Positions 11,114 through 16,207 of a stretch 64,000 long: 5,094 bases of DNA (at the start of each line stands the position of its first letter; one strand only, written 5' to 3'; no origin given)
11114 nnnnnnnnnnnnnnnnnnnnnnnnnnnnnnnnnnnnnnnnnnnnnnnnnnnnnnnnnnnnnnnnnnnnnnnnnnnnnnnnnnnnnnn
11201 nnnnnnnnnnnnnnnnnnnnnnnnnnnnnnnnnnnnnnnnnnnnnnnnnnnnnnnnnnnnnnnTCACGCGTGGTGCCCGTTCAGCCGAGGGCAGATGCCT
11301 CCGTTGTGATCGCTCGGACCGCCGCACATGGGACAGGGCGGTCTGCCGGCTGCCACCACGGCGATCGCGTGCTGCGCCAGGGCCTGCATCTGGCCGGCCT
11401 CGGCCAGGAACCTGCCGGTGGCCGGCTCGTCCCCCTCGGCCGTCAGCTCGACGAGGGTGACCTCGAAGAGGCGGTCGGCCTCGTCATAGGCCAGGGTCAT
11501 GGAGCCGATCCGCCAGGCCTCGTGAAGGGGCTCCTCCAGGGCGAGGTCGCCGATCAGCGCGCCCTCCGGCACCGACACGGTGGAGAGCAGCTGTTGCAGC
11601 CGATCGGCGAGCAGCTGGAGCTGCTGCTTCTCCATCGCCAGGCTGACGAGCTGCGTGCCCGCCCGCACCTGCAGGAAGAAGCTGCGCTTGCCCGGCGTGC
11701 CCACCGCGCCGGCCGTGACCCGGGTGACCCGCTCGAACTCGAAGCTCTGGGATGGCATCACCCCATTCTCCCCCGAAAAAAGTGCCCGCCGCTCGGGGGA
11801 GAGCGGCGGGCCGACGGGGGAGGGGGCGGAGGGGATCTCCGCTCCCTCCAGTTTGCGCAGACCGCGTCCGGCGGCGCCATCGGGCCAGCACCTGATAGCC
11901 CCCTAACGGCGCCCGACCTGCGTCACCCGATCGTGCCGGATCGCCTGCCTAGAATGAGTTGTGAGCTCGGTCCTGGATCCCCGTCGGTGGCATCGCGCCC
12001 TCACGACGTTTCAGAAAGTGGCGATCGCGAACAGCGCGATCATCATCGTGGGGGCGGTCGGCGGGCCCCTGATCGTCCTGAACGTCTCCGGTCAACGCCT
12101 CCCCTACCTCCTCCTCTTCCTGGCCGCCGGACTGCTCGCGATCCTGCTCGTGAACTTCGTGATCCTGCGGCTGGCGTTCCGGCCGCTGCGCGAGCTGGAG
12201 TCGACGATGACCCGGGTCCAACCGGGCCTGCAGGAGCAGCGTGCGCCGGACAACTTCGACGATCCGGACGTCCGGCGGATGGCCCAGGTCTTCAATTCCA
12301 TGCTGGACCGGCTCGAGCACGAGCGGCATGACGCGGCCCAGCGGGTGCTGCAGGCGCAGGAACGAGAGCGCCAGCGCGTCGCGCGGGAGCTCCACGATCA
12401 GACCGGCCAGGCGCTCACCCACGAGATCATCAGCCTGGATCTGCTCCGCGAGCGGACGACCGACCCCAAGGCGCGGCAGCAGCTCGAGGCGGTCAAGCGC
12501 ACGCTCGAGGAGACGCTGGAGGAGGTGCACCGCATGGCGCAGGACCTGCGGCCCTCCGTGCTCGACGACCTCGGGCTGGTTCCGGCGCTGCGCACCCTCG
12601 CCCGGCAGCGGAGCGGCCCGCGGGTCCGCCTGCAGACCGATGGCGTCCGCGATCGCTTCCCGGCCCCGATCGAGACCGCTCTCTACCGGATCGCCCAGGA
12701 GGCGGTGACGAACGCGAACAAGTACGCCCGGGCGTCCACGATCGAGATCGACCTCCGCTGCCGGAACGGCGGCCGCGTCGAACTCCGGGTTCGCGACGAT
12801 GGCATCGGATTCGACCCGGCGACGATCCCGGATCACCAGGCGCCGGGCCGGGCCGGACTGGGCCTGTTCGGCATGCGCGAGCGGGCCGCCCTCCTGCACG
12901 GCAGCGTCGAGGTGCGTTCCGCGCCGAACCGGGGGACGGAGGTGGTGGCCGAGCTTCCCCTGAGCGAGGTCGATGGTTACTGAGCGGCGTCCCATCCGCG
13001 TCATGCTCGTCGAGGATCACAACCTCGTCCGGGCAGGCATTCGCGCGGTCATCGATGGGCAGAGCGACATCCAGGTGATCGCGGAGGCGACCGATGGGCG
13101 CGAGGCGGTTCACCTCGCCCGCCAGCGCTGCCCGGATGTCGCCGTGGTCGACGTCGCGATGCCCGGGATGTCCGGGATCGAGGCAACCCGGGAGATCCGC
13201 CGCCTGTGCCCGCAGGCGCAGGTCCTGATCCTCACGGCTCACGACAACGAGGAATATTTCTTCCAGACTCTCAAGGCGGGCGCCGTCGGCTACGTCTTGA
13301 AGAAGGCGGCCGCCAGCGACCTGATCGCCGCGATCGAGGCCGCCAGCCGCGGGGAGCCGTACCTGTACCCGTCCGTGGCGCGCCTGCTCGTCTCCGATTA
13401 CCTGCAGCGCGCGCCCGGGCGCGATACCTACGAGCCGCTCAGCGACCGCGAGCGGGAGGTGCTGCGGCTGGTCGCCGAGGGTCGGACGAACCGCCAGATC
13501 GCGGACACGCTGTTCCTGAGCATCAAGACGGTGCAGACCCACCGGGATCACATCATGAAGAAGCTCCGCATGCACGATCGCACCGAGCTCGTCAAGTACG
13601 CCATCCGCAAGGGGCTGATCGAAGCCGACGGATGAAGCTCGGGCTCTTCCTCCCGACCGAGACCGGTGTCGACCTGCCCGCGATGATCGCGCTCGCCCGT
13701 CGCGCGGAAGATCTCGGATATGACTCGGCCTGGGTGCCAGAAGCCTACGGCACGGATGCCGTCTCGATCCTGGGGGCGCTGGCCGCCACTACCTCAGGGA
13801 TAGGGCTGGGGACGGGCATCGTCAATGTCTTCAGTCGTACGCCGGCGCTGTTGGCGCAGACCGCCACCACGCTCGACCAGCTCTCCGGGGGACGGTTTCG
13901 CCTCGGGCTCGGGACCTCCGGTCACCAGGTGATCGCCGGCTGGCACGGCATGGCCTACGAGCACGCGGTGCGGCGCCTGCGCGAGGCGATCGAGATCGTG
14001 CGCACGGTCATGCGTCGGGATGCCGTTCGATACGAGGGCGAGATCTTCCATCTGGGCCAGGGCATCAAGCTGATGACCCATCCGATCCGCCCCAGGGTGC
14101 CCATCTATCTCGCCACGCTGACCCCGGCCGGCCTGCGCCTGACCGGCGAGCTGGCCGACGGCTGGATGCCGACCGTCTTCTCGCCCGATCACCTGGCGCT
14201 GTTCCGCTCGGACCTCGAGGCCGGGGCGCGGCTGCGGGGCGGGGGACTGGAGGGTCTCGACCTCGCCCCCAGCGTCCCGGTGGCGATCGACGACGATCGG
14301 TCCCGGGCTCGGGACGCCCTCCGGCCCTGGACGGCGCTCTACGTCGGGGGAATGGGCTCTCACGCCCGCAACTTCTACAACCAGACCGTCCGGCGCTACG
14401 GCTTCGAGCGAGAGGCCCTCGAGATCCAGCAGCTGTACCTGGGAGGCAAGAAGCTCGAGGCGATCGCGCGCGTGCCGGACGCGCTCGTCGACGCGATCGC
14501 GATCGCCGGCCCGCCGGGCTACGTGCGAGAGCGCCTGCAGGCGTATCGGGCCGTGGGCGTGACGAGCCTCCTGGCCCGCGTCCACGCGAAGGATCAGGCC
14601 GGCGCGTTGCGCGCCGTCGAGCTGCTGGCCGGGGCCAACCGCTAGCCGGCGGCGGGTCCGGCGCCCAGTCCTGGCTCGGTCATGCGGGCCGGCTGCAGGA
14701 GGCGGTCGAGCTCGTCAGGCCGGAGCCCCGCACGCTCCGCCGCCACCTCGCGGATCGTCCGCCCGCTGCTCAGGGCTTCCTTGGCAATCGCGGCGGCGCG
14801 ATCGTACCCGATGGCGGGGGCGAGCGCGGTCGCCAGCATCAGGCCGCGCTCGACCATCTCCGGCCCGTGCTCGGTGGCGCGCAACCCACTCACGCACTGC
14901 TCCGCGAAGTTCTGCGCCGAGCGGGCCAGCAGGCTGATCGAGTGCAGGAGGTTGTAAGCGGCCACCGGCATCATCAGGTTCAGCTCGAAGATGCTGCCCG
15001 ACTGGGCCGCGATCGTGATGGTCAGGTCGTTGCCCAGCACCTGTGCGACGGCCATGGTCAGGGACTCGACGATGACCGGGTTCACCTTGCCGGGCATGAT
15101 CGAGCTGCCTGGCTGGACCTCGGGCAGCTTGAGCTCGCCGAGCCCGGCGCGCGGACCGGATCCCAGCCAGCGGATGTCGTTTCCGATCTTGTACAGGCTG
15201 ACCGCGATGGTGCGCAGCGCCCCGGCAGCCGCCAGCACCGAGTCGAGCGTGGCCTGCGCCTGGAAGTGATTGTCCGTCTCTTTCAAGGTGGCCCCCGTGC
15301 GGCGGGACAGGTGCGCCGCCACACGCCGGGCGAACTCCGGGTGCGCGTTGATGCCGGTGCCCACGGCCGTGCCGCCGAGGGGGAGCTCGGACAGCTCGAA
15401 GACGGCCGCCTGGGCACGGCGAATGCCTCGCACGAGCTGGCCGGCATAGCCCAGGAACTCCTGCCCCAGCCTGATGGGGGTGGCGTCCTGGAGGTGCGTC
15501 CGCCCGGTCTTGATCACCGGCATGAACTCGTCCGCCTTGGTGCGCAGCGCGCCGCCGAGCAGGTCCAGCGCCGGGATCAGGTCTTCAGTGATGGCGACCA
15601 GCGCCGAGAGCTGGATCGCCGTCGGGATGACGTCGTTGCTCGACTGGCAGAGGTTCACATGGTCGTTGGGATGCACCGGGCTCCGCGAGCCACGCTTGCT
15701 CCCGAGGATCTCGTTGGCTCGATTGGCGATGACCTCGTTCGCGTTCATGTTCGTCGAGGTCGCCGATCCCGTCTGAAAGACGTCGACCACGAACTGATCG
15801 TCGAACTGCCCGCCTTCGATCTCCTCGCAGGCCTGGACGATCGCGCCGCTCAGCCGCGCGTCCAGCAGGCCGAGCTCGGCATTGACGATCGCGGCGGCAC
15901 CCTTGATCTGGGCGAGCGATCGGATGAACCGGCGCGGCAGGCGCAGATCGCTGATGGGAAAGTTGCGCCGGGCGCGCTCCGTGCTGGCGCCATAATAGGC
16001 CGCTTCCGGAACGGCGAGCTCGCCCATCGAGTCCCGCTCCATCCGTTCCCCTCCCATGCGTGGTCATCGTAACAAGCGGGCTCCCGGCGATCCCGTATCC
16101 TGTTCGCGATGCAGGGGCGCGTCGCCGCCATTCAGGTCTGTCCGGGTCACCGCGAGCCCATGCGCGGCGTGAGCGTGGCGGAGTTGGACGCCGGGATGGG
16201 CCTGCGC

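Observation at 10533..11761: SCO1664-family kinase-like protein plus DUF3090 zinc-ribbon protein: a conserved pair of unknown function, here without its usual third partner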

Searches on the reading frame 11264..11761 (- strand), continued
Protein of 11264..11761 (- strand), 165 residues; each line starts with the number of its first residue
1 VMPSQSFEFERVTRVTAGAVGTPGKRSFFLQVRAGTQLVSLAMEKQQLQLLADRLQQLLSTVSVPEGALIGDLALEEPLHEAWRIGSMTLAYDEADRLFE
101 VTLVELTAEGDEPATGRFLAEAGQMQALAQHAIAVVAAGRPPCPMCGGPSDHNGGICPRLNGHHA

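Call 88: find_encoding_contigs(protein=P0391, flank=6000, max_places=2)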
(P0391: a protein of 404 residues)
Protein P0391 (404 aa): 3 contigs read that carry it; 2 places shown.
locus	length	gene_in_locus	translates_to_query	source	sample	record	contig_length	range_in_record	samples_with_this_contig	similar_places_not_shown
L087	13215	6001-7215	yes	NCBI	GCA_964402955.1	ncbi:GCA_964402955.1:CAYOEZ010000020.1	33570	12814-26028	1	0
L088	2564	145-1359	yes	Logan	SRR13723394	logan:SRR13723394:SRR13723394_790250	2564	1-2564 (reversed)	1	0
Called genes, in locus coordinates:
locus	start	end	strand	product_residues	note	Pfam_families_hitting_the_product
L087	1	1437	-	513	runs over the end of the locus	PF03023:MurJ, PF13440:Polysacc_synt_3 (weak)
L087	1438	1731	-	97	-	-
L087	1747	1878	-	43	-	-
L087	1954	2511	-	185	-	PF01467:CTP_transf_like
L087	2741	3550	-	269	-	PF04452:Methyltrans_RNA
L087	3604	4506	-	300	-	PF06325:PrmA, PF08241:Methyltransf_11 (faint), PF05175:MTS (weak), PF02475:TRM5-TYW2_MTfase, PF13649:Methyltransf_25 (weak), PF13847:Methyltransf_31 (weak)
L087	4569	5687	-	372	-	PF00226:DnaJ, PF01556:DnaJ_C, PF27659:CHP02642 (faint), PF00684:DnaJ_CXXCXGXG, PF27439:DnaJ_C_2 (weak)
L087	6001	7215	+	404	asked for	PF00300:His_Phos_1, PF11290:DUF3090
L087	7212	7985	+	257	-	PF00454:PI3_PI4_kinase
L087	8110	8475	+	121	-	PF03745:DUF309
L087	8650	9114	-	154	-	-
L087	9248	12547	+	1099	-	PF12770:CHAT, PF05729:NACHT, PF13401:AAA_22, PF20720:nSTAND3 (faint), PF13432:TPR_16 (faint), PF13424:TPR_12, PF17874:TPR_MalT (weak), PF13424:TPR_12, +6 more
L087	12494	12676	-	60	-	-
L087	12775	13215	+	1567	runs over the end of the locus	PF00270:DEAD, PF00271:Helicase_C, PF19306:WHD_Lhr, PF08494:DEAD_assoc, PF23236:WHD_2nd_Lhr, PF23235:WHD_3rd_Lhr, PF23234:WHD_4th_Lhr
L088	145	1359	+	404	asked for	PF00300:His_Phos_1, PF11290:DUF3090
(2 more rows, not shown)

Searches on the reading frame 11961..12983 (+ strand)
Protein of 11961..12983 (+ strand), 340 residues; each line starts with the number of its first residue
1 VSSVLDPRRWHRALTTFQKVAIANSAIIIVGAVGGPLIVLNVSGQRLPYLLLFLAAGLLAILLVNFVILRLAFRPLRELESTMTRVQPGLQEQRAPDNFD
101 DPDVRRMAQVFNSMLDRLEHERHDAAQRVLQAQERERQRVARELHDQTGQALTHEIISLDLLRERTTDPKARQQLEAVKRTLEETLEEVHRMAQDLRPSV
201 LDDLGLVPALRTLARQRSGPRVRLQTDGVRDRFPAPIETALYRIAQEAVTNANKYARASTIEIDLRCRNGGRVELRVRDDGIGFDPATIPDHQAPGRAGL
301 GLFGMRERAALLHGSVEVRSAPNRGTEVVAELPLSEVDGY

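Call 11: search_protein_families(library=pfam, proteins=[window:11961-12983:+], max_evalue=0.0001)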
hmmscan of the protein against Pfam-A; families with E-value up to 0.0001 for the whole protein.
window:11961-12983:+ (340 aa): 3 families
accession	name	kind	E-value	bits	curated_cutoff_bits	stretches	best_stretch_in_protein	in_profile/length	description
PF02518.31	HATPase_c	-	5.8e-20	72.2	26.4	1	238-335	3-110/111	Histidine kinase-, DNA gyrase B-, and HSP90-like ATPase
PF07730.19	HisKA_3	-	1.1e-13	52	24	1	136-201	1-68/68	Histidine kinase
PF00672.30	HAMP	-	1e-05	26.2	25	1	68-119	2-52/53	HAMP domain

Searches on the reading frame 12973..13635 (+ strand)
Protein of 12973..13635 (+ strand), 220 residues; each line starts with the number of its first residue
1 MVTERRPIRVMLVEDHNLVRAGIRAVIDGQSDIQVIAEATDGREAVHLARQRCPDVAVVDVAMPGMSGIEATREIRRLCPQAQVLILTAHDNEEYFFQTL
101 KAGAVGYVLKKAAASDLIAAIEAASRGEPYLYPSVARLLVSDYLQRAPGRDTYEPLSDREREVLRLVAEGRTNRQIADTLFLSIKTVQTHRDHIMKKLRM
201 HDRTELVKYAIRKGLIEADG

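Call 11: search_protein_families(library=pfam, proteins=[window:12973-13635:+], max_evalue=0.0001)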
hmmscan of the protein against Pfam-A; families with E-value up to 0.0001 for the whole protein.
window:12973-13635:+ (220 aa): 3 families
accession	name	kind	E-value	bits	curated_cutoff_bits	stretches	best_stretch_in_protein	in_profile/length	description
PF00072.30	Response_reg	-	7.3e-30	103.8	30.2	1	10-122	1-111/111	Response regulator receiver domain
PF00196.25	GerE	-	4.1e-22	78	23.5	1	155-210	2-57/57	Bacterial regulatory proteins, luxR family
PF08281.18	Sigma70_r4_2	-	4.1e-05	23.6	25.7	0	156-198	11-54/54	Sigma-70, region 4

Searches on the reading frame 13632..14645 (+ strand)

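Call 11: search_protein_families(library=pfam, proteins=[window:13632-14645:+], max_evalue=0.0001)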
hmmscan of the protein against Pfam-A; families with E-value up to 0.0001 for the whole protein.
window:13632-14645:+ (337 aa): 1 family
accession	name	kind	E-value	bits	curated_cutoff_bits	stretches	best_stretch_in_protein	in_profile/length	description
PF00296.26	Bac_luciferase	-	7.4e-83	278.9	27.9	1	1-311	1-313/314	Luciferase-like monooxygenase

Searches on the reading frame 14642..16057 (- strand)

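Call 11: search_protein_families(library=pfam, proteins=[window:14642-16057:-], max_evalue=0.0001)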
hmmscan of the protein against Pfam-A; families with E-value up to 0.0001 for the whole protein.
window:14642-16057:- (471 aa): 2 families
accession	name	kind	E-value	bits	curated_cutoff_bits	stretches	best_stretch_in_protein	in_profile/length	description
PF00206.25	Lyase_1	-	4.5e-94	315.8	27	1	12-342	1-312/312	Lyase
PF10415.14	FumaraseC_C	-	4e-20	72.4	32.5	1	408-461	1-54/54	Fumarase C C-terminus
